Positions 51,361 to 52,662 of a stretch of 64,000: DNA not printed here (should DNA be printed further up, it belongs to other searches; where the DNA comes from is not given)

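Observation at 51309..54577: Leader-controlled triple tandem array of secreted DUF3179 paralogues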

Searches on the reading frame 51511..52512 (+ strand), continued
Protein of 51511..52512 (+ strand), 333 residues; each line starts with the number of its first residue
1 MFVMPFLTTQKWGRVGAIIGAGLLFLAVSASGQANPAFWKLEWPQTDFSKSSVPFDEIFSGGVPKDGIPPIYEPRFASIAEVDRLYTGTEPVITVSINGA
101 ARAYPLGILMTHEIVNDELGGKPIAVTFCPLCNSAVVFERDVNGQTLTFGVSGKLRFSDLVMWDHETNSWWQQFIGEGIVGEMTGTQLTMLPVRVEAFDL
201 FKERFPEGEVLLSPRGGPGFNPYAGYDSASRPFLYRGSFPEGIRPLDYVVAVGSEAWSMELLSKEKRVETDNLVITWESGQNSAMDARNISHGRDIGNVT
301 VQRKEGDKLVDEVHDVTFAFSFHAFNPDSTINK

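Call 32: fold_search(model_id=the predicted structure, library=pdb)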
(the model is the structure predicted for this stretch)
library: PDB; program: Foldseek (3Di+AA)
matches with E <= 10: 314; with E <= 0.001: 0
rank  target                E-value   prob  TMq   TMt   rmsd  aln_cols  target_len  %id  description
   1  2qpz                  8.5e-02  0.91  0.21  0.58   6.4       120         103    8  Naphthalene 1,2-dioxygenase Rieske ferredoxin (released 2008-09-02)
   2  3gce                  1.0e-01  0.72  0.17  0.46   9.2       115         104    8  Ferredoxin of carbazole 1,9a-dioxygenase from Nocardioides aromaticivorans IC177 (released 2009-09-15)
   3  8fs3_H                1.9e-01  0.04  0.12  0.14  16.1       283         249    7  Structure of S. cerevisiae Rad24-RFC loading the 9-1-1 clamp onto a 10-nt gapped DNA in step 1 (open 9-1-1 and shoulde (released 2023-06-14)
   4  7ung_U                3.0e-01  0.02  0.10  0.08  34.6       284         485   10  48-nm repeat of the human respiratory doublet microtubule (released 2022-10-05)
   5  7ung_X                4.2e-01  0.01  0.08  0.05  31.6       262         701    8  48-nm repeat of the human respiratory doublet microtubule (released 2022-10-05)
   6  4nb8_E                4.4e-01  0.33  0.17  0.44   7.2       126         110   14  Oxygenase with Ile262 replaced by Leu and ferredoxin complex of carbazole 1,9a-dioxygenase (released 2014-03-26)
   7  2de7_E                4.7e-01  0.33  0.17  0.45   7.2       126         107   14  The substrate-bound complex between oxygenase and ferredoxin in carbazole 1,9a-dioxygenase (released 2006-12-05)
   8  4zb4_B                4.7e-01  0.02  0.11  0.11  19.5       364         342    9  Spliceosome component (released 2016-09-14)
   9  8iyj_T                5.2e-01  0.02  0.10  0.11  32.7       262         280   11  Cryo-EM structure of the 48-nm repeat doublet microtubule from mouse sperm (released 2023-07-05)
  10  4nbb_E                6.6e-01  0.38  0.17  0.43   4.9        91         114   14  Carbazole- and oxygen-bound oxygenase with Ile262 replaced by Val and ferredoxin complex of carbazole 1,9a-dioxygenase (released 2014-03-26)
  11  2moq_MODEL_1_A        6.6e-01  0.01  0.09  0.14  13.2       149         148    9  Solution Structure and Molecular determinants of Hemoglobin Binding of the first NEAT Domain of IsdB in Staphy (released 2014-07-02)
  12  4zb4_A                6.6e-01  0.01  0.12  0.12  20.7       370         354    8  Spliceosome component (released 2016-09-14)
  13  4nbc_F                6.9e-01  0.30  0.16  0.46   6.9       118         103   14  Oxygenase with Phe275 replaced by Trp and ferredoxin complex of carbazole 1,9a-dioxygenase (form1) (released 2014-03-26)
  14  5efv_C                6.9e-01  0.03  0.15  0.10  19.7       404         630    8  The host-recognition device of Staphylococcus aureus phage Phi11 (released 2016-05-25)
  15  8j07_3M               6.9e-01  0.01  0.09  0.05  30.5       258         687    9  96nm repeat of human respiratory doublet microtubule and associated axonemal complexes (released 2023-07-26)
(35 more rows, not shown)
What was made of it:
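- The Foldseek best hits are Rieske ferredoxins, and the H-x16-CxxC spacing resembles the Rieske pattern, but the match is weak (E 0.085, call 32).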

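Call 44: search_protein_families(library=pfam, proteins=[L013:4554-5153:-, L011:2213-4534:-, L063:4914-6260:-, L063:11150-11920:-, L064:732-2108:-, L038:4607-6565:-, L025:6660-7841:-, L052:9584-9853:+, L075:2490-3632:+, L058:2111-2848:-], max_evalue=0.0001)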
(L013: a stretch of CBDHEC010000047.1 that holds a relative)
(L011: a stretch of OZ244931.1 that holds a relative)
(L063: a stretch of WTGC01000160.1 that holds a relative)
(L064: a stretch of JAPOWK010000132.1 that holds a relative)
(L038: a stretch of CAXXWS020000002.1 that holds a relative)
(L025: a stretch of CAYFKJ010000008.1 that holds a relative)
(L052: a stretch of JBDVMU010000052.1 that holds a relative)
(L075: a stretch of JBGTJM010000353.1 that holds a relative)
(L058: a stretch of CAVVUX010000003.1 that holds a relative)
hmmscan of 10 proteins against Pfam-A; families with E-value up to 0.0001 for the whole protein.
L013:4554-5153:- (199 aa): 5 families
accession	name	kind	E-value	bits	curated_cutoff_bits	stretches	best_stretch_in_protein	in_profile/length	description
PF08534.16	Redoxin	-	1.2e-20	74.2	26.6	1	51-180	4-142/148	Redoxin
PF00578.27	AhpC-TSA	-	5.6e-17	62.3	26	1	55-165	5-119/124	AhpC/TSA family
PF13905.12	Thioredoxin_8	-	4.9e-14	52.9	27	1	75-166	1-93/94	Thioredoxin-like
PF00085.26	Thioredoxin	-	2.8e-08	34.1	23.5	1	76-115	19-57/103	Thioredoxin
PF13098.12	Thioredoxin_2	-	1.3e-06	29.1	27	1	75-175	5-95/104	Thioredoxin-like domain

L011:2213-4534:- (773 aa): 3 families
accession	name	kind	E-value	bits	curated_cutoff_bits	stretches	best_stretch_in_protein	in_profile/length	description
PF02683.22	DsbD_TM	-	8.7e-21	74.7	27.1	1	364-579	2-215/219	Cytochrome C biogenesis protein transmembrane domain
PF11412.14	DsbD_N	-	9e-17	61.6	25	1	95-200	17-116/119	Thiol:disulfide interchange protein DsbD, N-terminal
PF13899.12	Thioredoxin_7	-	5.4e-14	52.5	27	1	659-740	7-83/83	Thioredoxin-like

L063:4914-6260:- (448 aa): 0 families

L063:11150-11920:- (256 aa): 5 families
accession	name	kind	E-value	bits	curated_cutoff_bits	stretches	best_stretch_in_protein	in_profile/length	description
PF00005.33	ABC_tran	-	6.5e-38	130.9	25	1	31-179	1-137/137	ABC transporter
PF13304.12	AAA_21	-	6.7e-14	53.1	27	1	147-210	234-300/304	AAA domain, putative AbiEii toxin, Type IV TA system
PF02463.25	SMC_N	-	5.3e-10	39.5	40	1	131-222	123-210/220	RecF/RecN/SMC N terminal domain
PF09818.15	ABC_ATPase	-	2.6e-08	33.6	23.2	0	39-106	77-141/283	P-loop domain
PF13401.12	AAA_22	-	7.8e-05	23.4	27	0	41-91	5-52/130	AAA domain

L064:732-2108:- (458 aa): 8 families
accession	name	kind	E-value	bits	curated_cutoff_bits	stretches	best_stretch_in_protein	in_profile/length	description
PF13481.12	AAA_25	-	9.7e-19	68.2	27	1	70-221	13-194/195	AAA domain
PF06745.19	ATPase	-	1.3e-13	51.3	26.6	1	75-142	4-72/231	KaiC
PF13541.12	ChlI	-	1.7e-08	34.8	27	1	345-427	36-119/121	Subunit ChlI of Mg-chelatase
PF05362.19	Lon_C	-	6.7e-07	29.5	21.1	1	365-440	108-184/205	Lon protease (S16) C-terminal proteolytic domain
PF03796.21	DnaB_C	-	1.3e-06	28.5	27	0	85-136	14-66/255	DnaB-like helicase C terminal domain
PF13401.12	AAA_22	-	3.7e-06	27.7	27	1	91-216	6-123/130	AAA domain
PF18073.7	Zn_ribbon_LapB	-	4.1e-06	26.8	25.7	1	8-35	1-28/28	Rubredoxin metal binding domain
PF13191.12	AAA_16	-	5.7e-05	24.1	32.6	0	87-182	24-148/167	AAA ATPase domain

L038:4607-6565:- (652 aa): 4 families
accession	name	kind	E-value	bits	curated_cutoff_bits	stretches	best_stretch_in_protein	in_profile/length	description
PF00441.29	Acyl-CoA_dh_1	-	1.3e-39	136.2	22.4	1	493-640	1-148/150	Acyl-CoA dehydrogenase, C-terminal domain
PF02771.21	Acyl-CoA_dh_N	-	7.5e-21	75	22.9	1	271-381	1-112/113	Acyl-CoA dehydrogenase, N-terminal domain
PF02770.24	Acyl-CoA_dh_M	-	3.5e-20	72.4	33.3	1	386-480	1-96/97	Acyl-CoA dehydrogenase, middle domain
PF08028.16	Acyl-CoA_dh_2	-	1.3e-12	48.6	22.7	1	509-620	2-123/134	Acyl-CoA dehydrogenase, C-terminal domain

L025:6660-7841:- (393 aa): 3 families
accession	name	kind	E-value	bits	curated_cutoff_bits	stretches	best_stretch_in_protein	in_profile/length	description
PF01266.30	DAO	-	1e-60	206.6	27.9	1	33-387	3-350/353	FAD dependent oxidoreductase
PF13450.12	NAD_binding_8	-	1.8e-05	25.3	21.9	1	34-72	1-39/68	NAD(P)-binding Rossmann-like domain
PF07992.20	Pyr_redox_2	-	2.8e-05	24.1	26.1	1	30-76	143-189/291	Pyridine nucleotide-disulphide oxidoreductase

L052:9584-9853:+ (89 aa): 0 families

L075:2490-3632:+ (380 aa): 1 family
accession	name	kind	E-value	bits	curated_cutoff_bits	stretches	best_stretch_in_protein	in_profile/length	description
PF24298.1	DUF7482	-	1.6e-71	241.5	27.5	1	89-341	1-256/257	Domain of unknown function (DUF7482)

L058:2111-2848:- (245 aa): 2 families
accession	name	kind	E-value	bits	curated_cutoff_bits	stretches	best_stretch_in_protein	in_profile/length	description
PF00027.35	cNMP_binding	-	1e-21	77.2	27.5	1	53-139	2-88/89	Cyclic nucleotide-binding domain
PF13545.12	HTH_Crp_2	-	1.3e-11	44.7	27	1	173-240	2-70/70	Crp-like helix-turn-helix domain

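Call 45: search_protein_families(library=pfam, proteins=[L070:2692-3072:-, L062:3468-4409:+, L062:4572-5411:-, L013:5370-6101:+, L011:6179-7798:+, L048:11642-12721:+, L048:9054-9986:+, L058:6360-7691:-, L058:9987-10661:+, L032:8990-9712:-], max_evalue=0.0001)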
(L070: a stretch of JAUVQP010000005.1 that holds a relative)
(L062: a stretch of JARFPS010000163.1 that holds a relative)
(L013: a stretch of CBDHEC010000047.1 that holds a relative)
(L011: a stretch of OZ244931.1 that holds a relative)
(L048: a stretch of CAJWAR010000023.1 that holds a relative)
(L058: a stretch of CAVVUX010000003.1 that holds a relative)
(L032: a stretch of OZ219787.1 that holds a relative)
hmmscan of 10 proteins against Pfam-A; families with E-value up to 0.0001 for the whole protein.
L070:2692-3072:- (126 aa): 0 families

L062:3468-4409:+ (313 aa): 1 family
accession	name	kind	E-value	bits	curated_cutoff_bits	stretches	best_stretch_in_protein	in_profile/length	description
PF01790.23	LGT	-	1.4e-60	205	24.9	1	19-259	4-238/240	Prolipoprotein diacylglyceryl transferase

L062:4572-5411:- (279 aa): 0 families

L013:5370-6101:+ (243 aa): 1 family
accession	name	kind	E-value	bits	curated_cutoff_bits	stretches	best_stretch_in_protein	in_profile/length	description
PF06764.17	DUF1223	-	3.7e-49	168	30.7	1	32-227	1-202/202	Protein of unknown function (DUF1223)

L011:6179-7798:+ (539 aa): 2 families
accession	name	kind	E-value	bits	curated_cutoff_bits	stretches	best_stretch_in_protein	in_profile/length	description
PF00884.28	Sulfatase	-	9.3e-23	81.4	25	1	143-322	153-301/301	Sulfatase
PF01663.27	Phosphodiest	-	4.7e-06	26.9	23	0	223-257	186-220/342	Type I phosphodiesterase / nucleotide pyrophosphatase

L048:11642-12721:+ (359 aa): 2 families
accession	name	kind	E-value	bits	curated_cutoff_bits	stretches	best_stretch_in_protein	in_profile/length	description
PF14269.12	Arylsulfotran_2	-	2.5e-18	66.9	27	1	99-323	56-299/301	Arylsulfotransferase (ASST)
PF05935.17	Arylsulfotrans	-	2.2e-15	57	24.2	1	33-223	30-214/374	Arylsulfotransferase (ASST)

L048:9054-9986:+ (310 aa): 0 families

L058:6360-7691:- (443 aa): 13 families
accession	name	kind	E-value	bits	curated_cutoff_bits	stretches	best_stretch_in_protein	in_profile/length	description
PF07992.20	Pyr_redox_2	-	5.9e-47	160.9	26.1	1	120-429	1-291/291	Pyridine nucleotide-disulphide oxidoreductase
PF13738.12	Pyr_redox_3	-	1e-23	84.5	30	1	171-378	76-288/305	Pyridine nucleotide-disulphide oxidoreductase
PF00070.33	Pyr_redox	-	2e-17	63.9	22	1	263-337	1-81/82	Pyridine nucleotide-disulphide oxidoreductase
PF12831.13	FAD_oxidored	-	1.1e-09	38.6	27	1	121-170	1-50/416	FAD dependent oxidoreductase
PF00462.30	Glutaredoxin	-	1.8e-09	38.1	22.9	1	37-91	2-55/60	Glutaredoxin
PF13450.12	NAD_binding_8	-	3.3e-08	34.1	21.9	1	124-160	1-38/68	NAD(P)-binding Rossmann-like domain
PF01266.30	DAO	-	4.5e-08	33.4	27.9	1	121-157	1-37/353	FAD dependent oxidoreductase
PF01134.28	GIDA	-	5.2e-07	29.5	22.1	0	121-202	1-72/391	Glucose inhibited division protein A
PF03486.20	HI0933_like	-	2.3e-06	27.7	50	0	121-152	2-33/244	HI0933-like protein Rossmann domain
PF00890.30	FAD_binding_2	-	2.9e-06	27.2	20.4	1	121-158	1-39/414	FAD binding domain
PF01946.23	Thi4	-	5.2e-06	26.3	26.2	1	119-156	17-56/235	Thi4 family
PF01494.25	FAD_binding_3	-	1.6e-05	24.7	22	1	121-152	3-34/349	FAD binding domain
PF13434.12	Lys_Orn_oxgnase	-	4.7e-05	23.1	21.3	0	197-321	116-252/339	L-lysine 6-monooxygenase/L-ornithine 5-monooxygenase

L058:9987-10661:+ (224 aa): 2 families
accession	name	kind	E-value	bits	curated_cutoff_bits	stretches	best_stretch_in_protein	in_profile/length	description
PF04542.20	Sigma70_r2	-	1.8e-09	37.7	24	1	49-111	7-70/71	Sigma-70 region 2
PF08281.18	Sigma70_r4_2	-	7.8e-08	32.3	25.7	1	158-203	9-54/54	Sigma-70, region 4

L032:8990-9712:- (240 aa): 0 families

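Call 52: search_solved_structures(query=A3, max_evalue=10, show_alignments=2)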
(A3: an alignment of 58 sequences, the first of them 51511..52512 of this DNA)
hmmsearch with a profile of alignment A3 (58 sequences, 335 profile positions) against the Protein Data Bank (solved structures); distinct sequences matched with E-value up to 10: 0.
